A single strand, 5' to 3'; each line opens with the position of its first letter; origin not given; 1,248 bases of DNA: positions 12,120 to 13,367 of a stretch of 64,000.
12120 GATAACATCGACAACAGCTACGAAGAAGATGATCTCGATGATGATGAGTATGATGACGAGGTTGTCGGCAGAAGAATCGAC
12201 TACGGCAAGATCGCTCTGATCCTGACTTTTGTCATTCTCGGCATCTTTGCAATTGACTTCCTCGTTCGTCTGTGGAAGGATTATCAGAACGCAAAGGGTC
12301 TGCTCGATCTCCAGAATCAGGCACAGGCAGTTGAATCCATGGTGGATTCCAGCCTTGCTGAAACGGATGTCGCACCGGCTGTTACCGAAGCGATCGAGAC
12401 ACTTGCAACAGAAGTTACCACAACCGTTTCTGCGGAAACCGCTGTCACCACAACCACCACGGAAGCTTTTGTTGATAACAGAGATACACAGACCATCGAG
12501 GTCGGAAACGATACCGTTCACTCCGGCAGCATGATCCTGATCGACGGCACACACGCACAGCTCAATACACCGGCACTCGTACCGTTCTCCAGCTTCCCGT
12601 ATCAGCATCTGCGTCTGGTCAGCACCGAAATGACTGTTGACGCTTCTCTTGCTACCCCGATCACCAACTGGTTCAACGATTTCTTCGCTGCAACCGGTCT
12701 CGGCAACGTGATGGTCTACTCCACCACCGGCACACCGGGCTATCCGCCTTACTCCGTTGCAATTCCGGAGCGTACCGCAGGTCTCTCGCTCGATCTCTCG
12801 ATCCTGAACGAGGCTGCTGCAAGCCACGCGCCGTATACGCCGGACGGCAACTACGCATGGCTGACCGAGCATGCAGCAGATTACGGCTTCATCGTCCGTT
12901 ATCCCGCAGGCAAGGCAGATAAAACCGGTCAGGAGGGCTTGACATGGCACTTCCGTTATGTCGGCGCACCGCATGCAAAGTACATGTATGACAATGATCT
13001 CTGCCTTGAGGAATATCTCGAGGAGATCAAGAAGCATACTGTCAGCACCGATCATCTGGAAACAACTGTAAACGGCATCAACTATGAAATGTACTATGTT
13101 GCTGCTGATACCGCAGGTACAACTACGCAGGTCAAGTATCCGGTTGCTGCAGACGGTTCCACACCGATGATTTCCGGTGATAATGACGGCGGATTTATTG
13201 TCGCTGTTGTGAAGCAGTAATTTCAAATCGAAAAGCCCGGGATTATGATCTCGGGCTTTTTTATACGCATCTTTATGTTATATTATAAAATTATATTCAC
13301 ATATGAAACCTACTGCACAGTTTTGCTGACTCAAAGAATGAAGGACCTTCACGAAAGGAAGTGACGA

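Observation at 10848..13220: One ORF fuses a PlsC acyltransferase, a ~250-aa polyacidic linker, a TM helix and a VanY-like domain with degenerate catalytic motifs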

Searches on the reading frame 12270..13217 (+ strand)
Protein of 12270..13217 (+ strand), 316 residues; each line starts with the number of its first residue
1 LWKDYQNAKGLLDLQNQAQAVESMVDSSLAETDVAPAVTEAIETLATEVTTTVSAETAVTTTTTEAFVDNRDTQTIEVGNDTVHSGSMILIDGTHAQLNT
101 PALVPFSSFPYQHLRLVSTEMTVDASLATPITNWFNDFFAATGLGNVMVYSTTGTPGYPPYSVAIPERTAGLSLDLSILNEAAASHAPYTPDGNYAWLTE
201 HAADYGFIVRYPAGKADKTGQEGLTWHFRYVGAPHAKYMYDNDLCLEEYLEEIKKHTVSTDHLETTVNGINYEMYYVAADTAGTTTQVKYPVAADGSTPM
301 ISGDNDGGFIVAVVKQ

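Call 3: search_protein_families(library=pfam, proteins=[window:12270-13217:+], max_evalue=1)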
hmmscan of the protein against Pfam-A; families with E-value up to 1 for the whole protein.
window:12270-13217:+ (316 aa): 3 families
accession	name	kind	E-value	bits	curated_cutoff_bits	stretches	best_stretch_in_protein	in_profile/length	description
PF02557.22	VanY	-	6e-10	39.5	25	1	171-232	69-131/132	D-alanyl-D-alanine carboxypeptidase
PF15979.11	Glyco_hydro_115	-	0.023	14.6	27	1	204-256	204-256/335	Glycosyl hydrolase family 115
PF15290.11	Syntaphilin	-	0.21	11.7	25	1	13-78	211-273/305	Golgi-localised syntaxin-1-binding clamp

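Call 4: search_protein_families(library=ncbifam, proteins=[window:12270-13217:+], max_evalue=1)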
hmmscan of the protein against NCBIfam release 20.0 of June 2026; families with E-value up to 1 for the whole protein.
window:12270-13217:+ (316 aa): 7 families
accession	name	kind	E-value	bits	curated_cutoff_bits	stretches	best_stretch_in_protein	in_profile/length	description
NF000472.1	vanY_AFMPt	exception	3.5e-22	78.9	425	1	167-313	152-282/283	VanY-A/VanY-F/VanY-M family D-Ala-D-Ala carboxypeptidase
NF000149.1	vanXY_G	exception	5.6e-19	68.3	500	1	167-315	106-250/254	D-Ala-D-Ala dipeptidase/D-Ala-D-Ala carboxypeptidase VanXY-G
NF000380.1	vanXY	equivalog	6.1e-18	65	250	1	167-251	92-177/179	D,D-carboxypeptidase/D,D-dipeptidase VanXY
NF000473.1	vanY_BG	exception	1.6e-16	60.5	400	1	191-252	212-273/274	VanY-B/VanY-G family D-Ala-D-Ala carboxypeptidase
NF041194.1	LD_carboxy_LdcB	exception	1.9e-14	54.1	275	1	191-250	115-173/180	LD-carboxypeptidase LdcB/DacB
NF008187.0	PRK10939.1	equivalog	0.0048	15.6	528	1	8-97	183-269/521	autoinducer-2 kinase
NF005597.0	PRK07329.1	equivalog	0.0059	16.2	303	1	235-266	9-40/257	hypothetical protein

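Call 5: search_solved_structures(query=window:12270-13217:+, max_evalue=0.01, show_alignments=5)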
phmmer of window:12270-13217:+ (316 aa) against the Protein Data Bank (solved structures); distinct sequences matched with E-value up to 0.01: 11.
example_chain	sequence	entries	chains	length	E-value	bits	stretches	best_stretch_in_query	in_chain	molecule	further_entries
4f78_A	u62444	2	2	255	4e-18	69.3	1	163-313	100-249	D,D-dipeptidase/D,D-carboxypeptidase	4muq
4ox3_A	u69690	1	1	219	1.7e-16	64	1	167-255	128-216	Putative carboxypeptidase YodJ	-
6a6a_A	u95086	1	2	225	1.2e-12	51.3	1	174-254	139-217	D-alanyl-D-alanine carboxypeptidase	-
5zhf_A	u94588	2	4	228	1.3e-12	51.2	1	174-254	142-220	D-alanyl-D-alanine carboxypeptidase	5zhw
5hnm_A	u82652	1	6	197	1.8e-12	50.8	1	174-251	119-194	D-alanyl-D-alanine carboxypeptidase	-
4d0y_A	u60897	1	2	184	2.4e-11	47.1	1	192-250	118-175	DACB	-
4ox5_A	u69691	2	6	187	2.4e-11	47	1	192-250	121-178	LdcB LD-carboxypeptidase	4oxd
4nt9_B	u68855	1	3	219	1e-10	45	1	192-250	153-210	Putative uncharacterized protein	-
4mur_A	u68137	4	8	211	1.6e-09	41.1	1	164-253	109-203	D,D-dipeptidase/D,D-carboxypeptidase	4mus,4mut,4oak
4mph_A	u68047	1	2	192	1.6e-09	41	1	167-250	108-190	D-alanyl-D-alanine carboxypeptidase family protein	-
4jid_A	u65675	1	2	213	2e-09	40.8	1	167-250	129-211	D-alanyl-D-alanine carboxypeptidase family protein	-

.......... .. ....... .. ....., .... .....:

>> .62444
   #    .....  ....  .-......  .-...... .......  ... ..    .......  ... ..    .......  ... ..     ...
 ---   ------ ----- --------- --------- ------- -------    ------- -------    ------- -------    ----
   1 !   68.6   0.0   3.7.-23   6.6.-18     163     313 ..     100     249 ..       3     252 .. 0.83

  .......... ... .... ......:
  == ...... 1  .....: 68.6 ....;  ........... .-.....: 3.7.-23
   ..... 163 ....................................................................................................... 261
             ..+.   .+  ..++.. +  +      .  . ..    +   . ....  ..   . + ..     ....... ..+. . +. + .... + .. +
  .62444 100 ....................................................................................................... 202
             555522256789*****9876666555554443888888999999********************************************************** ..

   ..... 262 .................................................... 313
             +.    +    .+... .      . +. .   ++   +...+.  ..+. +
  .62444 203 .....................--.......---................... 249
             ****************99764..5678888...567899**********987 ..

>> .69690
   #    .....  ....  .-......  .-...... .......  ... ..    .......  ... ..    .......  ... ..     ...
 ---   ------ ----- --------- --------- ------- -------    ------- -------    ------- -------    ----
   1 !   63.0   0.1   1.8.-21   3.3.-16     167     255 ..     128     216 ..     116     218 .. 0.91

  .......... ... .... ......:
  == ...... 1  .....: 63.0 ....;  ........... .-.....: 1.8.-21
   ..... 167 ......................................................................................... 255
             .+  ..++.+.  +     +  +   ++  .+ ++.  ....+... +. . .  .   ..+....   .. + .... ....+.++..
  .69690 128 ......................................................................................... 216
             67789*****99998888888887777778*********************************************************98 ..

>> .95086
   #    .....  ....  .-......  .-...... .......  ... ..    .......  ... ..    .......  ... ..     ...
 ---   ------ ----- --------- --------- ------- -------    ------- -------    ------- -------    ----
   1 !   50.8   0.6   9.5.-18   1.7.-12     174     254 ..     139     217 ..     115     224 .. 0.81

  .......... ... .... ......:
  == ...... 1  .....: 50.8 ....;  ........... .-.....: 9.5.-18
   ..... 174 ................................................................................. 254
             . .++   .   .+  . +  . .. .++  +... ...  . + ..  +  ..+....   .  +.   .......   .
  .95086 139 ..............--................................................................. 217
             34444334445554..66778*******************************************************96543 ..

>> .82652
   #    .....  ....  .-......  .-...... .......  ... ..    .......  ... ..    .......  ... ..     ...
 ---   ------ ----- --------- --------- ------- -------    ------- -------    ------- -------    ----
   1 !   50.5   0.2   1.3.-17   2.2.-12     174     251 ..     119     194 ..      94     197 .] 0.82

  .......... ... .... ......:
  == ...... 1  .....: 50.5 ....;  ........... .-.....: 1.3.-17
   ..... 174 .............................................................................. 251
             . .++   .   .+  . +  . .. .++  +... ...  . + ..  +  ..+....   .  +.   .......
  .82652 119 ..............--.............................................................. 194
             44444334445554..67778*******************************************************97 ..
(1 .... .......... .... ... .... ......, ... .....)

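Call 12: search_solved_structures(query=A2, max_evalue=0.01, show_alignments=4)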
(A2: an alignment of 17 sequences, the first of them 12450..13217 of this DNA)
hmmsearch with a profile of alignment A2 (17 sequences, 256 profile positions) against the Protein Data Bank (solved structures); distinct sequences matched with E-value up to 0.01: 11.
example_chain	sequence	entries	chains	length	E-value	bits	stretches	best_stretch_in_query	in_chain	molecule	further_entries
4f78_A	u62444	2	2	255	9.7e-33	116.8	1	105-255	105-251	D,D-dipeptidase/D,D-carboxypeptidase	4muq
4ox3_A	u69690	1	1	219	6.1e-21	78.1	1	106-195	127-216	Putative carboxypeptidase YodJ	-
6a6a_A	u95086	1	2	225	1.3e-20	77.1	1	110-196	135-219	D-alanyl-D-alanine carboxypeptidase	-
5zhf_A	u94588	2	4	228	1.4e-20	77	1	110-196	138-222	D-alanyl-D-alanine carboxypeptidase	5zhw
5hnm_A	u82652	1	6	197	2.9e-20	75.9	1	109-192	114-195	D-alanyl-D-alanine carboxypeptidase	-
4mur_A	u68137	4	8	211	2.8e-19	72.6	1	105-195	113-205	D,D-dipeptidase/D,D-carboxypeptidase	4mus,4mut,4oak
4mph_A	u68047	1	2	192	1.2e-16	64.1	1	106-191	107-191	D-alanyl-D-alanine carboxypeptidase family protein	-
4jid_A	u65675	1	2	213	1.5e-16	63.8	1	106-191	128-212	D-alanyl-D-alanine carboxypeptidase family protein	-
4d0y_A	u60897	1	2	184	1e-15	61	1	105-190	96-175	DACB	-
4ox5_A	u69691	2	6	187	1e-15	61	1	105-190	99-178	LdcB LD-carboxypeptidase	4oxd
4nt9_B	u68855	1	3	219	3.2e-15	59.3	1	105-190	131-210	Putative uncharacterized protein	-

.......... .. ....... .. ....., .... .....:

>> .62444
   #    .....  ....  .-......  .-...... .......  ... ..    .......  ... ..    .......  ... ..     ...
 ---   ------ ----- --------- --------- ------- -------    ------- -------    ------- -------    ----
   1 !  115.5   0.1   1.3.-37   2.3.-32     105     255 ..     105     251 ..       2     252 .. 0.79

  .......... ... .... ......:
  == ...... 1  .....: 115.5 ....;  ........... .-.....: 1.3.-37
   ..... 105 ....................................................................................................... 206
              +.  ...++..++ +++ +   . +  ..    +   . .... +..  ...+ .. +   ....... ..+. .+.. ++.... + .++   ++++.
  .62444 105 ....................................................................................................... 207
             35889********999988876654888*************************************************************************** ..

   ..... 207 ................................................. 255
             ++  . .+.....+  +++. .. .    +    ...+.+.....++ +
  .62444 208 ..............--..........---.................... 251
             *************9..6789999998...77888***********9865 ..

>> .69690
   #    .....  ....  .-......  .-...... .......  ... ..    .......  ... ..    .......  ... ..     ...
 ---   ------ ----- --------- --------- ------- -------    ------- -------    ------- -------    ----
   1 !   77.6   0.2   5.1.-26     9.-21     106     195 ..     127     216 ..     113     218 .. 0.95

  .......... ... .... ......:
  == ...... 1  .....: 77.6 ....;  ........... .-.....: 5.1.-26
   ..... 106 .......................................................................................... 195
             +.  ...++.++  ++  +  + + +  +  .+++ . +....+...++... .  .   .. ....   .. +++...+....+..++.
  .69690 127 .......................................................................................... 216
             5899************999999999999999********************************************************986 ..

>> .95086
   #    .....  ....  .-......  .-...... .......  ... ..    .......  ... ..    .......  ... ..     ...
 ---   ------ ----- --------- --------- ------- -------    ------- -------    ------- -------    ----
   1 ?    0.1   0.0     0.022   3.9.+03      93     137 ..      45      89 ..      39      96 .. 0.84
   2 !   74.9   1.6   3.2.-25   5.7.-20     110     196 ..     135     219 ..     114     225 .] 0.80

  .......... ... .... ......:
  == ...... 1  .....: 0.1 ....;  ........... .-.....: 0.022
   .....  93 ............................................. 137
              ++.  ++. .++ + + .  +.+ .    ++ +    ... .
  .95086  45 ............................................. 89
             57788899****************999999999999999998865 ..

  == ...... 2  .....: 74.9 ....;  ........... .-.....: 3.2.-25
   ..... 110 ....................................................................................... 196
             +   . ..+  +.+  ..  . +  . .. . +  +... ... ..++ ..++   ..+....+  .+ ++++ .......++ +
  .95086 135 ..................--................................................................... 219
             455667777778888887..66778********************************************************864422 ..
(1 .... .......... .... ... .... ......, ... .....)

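Call 19: predict_structure(alignment_id=A2)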
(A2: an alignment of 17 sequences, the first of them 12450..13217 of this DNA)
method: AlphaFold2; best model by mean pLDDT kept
length: 256 residues; sequences in the alignment: 17
mean_pLDDT: 92.7   pTM: 0.90
mean pLDDT of the five models: 92.7, 92.4, 92.0, 89.5, 87.6
residues with pLDDT >= 90: 217; 70-90: 31; 50-70: 4; < 50: 4
segments of 3 or more residues with pLDDT < 50: 1-4
pLDDT, mean of each block of 10 residues (from residue 1): 58 94 95 91 94 92 95 96 94 93 93 95 87 94 98 95 95 98 98 94 95 96 93 90 96 91
secondary structure, 60 per line:
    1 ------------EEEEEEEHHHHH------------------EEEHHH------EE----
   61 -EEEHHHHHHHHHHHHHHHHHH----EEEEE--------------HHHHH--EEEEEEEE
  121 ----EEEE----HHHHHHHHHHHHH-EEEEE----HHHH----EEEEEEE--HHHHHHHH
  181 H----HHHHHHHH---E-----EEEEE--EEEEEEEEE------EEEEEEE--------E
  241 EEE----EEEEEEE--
elements in order: E13-19 H20-24 E43-45 E62-64 H65-82 E87-91 H106-110 E113-120 E125-128 H133-145 E147-151 H156-159 E164-170 H173-181 H186-193 E203-207 E210-218 E225-231 E240-243 E248-254

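Call 22: fold_search(model_id=the predicted structure, library=pdb)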
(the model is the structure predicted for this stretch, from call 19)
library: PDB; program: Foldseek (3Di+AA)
matches with E <= 10: 590; with E <= 0.001: 24
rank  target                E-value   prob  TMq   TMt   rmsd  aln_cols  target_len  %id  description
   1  4f78                  9.6e-18  1.00  0.76  0.78   4.0       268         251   26  Crystal Structure of Vancomycin Resistance D,D-dipeptidase VanXYg (released 2012-05-23)
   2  5hnm_A                2.5e-09  1.00  0.45  0.64   6.5       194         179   27  Crystal structure of vancomycin resistance D,D-pentapeptidase VanY E175A mutant from VanB-type resistance cassette in  (released 2016-02-10)
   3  5hnm_E                2.8e-09  1.00  0.43  0.60   6.6       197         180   27  Crystal structure of vancomycin resistance D,D-pentapeptidase VanY E175A mutant from VanB-type resistance cassette in  (released 2016-02-10)
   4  4mus_A                3.0e-09  1.00  0.47  0.62   4.7       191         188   24  Crystal structure of vancomycin resistance D,D-dipeptidase/D,D-pentapeptidase VanXYc D59S mutant in complex with D-Ala (released 2013-10-09)
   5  5zhf_A                3.8e-09  1.00  0.45  0.62   6.5       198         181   27  Structure of VanYB unbound (released 2018-09-05)
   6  6a6a_A                5.2e-09  1.00  0.46  0.63   6.5       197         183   27  VanYB in complex with D-Alanine (released 2018-09-05)
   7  4mut_A                7.1e-09  1.00  0.47  0.63   4.9       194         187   24  Crystal structure of vancomycin resistance D,D-dipeptidase/D,D-pentapeptidase VanXYc D59S mutant in complex with D-Ala (released 2013-10-09)
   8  4ox3                  8.5e-09  1.00  0.43  0.51   6.2       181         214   29  Structure of the LdcB LD-carboxypeptidase reveals the molecular basis of peptidoglycan recognition (released 2014-06-11)
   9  4mut_B                9.7e-09  1.00  0.51  0.67   4.1       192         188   24  Crystal structure of vancomycin resistance D,D-dipeptidase/D,D-pentapeptidase VanXYc D59S mutant in complex with D-Ala (released 2013-10-09)
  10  4oak_A                1.1e-08  1.00  0.49  0.64   4.3       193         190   25  Crystal structure of vancomycin resistance D,D-dipeptidase/D,D-pentapeptidase VanXYc D59S mutant in complex with D-Ala (released 2014-01-15)
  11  4mur_A                1.5e-08  1.00  0.47  0.61   5.0       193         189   23  Crystal structure of vancomycin resistance D,D-dipeptidase/D,D-pentapeptidase VanXYc D59S mutant (released 2013-10-02)
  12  5hnm_C                1.5e-08  1.00  0.41  0.57   7.1       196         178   27  Crystal structure of vancomycin resistance D,D-pentapeptidase VanY E175A mutant from VanB-type resistance cassette in  (released 2016-02-10)
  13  5hnm_B                1.7e-08  1.00  0.41  0.57   7.0       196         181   27  Crystal structure of vancomycin resistance D,D-pentapeptidase VanY E175A mutant from VanB-type resistance cassette in  (released 2016-02-10)
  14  4jid_B                3.0e-08  1.00  0.48  0.66   5.6       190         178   26  Crystal structure of BaLdcB / VanY-like L,D-carboxypeptidase Zinc(II)-free (released 2013-04-03)
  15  4jid_A                5.9e-08  1.00  0.42  0.57   6.5       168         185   28  Crystal structure of BaLdcB / VanY-like L,D-carboxypeptidase Zinc(II)-free (released 2013-04-03)
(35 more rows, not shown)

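Call 28: search_protein_representatives(alignment_id=A2)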
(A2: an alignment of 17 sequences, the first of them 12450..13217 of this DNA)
Query: 17 sequences, 256 profile positions. Proteins with E-value up to 0.001 (for the whole library): 12157; up to 1e-10: 8097; up to 1e-30: 566. The best 150 are listed.
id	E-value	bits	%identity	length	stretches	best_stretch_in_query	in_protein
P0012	4.6e-135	465.2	-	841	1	2-256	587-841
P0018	4.2e-132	455.5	-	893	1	2-256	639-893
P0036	5.7e-127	438.7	-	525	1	2-255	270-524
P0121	2.2e-121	420.4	-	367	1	3-256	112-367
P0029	2.4e-117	407.2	-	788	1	3-256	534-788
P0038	3.7e-116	403.3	-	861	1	3-256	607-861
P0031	1.6e-110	384.8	-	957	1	3-255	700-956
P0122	2.5e-98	344.8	-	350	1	2-255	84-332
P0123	3.8e-97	341.0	-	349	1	2-255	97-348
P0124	2.1e-95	335.2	-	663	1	13-254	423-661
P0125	5.5e-93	327.3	-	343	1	1-255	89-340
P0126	3.5e-82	291.9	-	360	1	4-254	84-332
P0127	4.5e-78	278.5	-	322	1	4-254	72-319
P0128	8.1e-70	251.4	-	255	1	50-233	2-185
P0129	1.5e-68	247.2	-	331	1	9-253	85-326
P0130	5.4e-55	202.9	-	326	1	7-253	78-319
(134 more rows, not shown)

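Call 34: find_encoding_contigs(protein=P0122, flank=6000, max_places=2)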
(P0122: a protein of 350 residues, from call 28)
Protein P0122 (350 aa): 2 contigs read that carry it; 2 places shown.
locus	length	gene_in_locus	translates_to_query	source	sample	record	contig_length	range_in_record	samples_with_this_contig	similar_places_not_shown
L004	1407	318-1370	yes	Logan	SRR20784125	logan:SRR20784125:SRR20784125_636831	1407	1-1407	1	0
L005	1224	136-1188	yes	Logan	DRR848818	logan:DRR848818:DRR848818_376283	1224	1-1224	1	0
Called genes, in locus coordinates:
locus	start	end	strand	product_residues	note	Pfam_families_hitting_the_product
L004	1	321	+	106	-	?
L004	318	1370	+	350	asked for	PF02557:VanY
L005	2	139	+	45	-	?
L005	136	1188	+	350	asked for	PF02557:VanY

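Call 35: find_encoding_contigs(protein=P0130, flank=6000, max_places=2)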
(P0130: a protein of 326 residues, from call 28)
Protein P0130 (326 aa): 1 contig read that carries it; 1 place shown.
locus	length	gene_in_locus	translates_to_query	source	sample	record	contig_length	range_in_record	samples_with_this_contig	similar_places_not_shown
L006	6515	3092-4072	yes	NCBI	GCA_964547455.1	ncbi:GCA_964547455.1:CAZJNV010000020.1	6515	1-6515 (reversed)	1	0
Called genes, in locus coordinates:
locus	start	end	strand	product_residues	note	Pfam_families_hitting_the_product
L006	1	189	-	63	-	?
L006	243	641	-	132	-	PF00383:dCMP_cyt_deam_1, PF08211:dCMP_cyt_deam_2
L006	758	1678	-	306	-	PF07179:SseB, PF14581:SseB_C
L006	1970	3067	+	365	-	PF00768:Peptidase_S11, PF13354:Beta-lactamase2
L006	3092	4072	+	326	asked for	PF02557:VanY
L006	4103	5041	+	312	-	PF00485:PRK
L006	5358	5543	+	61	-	-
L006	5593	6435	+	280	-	PF02645:DegV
